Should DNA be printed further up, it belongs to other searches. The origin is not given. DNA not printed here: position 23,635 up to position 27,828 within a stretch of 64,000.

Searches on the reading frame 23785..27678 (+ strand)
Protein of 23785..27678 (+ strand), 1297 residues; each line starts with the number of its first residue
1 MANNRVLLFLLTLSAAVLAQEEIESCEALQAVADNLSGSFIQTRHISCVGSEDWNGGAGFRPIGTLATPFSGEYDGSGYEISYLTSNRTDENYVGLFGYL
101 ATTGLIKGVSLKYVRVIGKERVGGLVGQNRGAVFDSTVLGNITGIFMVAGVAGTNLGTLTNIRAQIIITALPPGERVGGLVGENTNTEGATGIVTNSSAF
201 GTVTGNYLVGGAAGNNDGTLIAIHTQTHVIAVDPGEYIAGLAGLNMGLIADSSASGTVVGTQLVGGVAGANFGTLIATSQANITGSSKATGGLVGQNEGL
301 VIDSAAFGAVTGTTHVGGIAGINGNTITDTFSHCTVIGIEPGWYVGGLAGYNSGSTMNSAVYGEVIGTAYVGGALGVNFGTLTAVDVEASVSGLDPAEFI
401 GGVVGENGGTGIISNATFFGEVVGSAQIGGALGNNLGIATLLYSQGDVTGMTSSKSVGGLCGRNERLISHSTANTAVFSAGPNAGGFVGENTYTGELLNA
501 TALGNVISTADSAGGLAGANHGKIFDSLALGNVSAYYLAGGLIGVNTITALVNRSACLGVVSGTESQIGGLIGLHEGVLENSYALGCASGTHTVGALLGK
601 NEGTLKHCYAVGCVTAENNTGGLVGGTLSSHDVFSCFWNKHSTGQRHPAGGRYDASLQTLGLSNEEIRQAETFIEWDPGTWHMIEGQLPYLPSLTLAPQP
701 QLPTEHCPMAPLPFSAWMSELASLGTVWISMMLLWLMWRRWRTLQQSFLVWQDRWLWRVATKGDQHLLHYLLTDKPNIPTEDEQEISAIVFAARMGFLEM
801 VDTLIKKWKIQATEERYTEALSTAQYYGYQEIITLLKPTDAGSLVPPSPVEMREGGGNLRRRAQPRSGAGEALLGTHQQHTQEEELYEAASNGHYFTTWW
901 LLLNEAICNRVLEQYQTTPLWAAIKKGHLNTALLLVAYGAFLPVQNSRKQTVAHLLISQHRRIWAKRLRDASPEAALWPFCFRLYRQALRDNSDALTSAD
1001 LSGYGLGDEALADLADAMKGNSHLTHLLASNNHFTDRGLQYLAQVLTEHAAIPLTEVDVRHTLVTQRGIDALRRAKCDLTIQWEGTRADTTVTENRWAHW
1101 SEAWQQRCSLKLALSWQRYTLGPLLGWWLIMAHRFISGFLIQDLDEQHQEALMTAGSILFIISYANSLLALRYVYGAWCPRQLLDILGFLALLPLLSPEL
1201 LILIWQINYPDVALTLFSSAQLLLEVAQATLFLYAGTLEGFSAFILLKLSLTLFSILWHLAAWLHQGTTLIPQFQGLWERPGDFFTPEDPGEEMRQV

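Call 9: search_protein_families(library=pfam, proteins=[window:23785-27678:+], max_evalue=0.01)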
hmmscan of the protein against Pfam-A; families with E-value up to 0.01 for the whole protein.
window:23785-27678:+ (1297 aa): 5 families
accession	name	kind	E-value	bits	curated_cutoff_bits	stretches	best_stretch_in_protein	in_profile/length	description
PF07581.17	Glug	-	8.1e-25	85.9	20.5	1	175-204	3-28/28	The GLUG motif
PF12796.13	Ank_2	-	4.1e-13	50.1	27.3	2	886-942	33-86/90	Ankyrin repeats (3 copies)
PF13637.12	Ank_4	-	3.5e-06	27.6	22.7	0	887-935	2-49/50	Ankyrin repeats (many copies)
PF24521.3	Ank_KRIT1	-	6.4e-06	26.4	80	0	872-962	36-131/149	KRIT1 ankyrin-repeats domain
PF00023.36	Ank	-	0.00057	20.5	21.1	0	918-940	4-26/33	Ankyrin repeat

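Call 46: list_cluster_members(proteins=[P0282, P0289, P0333, P0371, window:23785-27678:+])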
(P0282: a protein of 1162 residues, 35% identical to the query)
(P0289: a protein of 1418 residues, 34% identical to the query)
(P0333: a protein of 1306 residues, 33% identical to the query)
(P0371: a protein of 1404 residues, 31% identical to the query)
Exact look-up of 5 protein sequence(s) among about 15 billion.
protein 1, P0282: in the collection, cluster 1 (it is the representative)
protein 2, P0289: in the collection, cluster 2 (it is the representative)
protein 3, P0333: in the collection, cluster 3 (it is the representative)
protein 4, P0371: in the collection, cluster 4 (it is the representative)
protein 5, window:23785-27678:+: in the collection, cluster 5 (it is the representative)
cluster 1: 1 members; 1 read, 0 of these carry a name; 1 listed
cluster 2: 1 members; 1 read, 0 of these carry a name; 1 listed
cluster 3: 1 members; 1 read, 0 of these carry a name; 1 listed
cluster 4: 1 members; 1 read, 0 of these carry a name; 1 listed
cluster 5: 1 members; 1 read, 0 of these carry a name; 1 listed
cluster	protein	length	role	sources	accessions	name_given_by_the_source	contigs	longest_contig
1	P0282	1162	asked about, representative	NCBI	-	-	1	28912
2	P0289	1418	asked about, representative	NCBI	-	-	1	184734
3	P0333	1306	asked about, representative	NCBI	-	-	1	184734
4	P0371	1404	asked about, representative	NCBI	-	-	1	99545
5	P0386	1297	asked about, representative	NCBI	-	-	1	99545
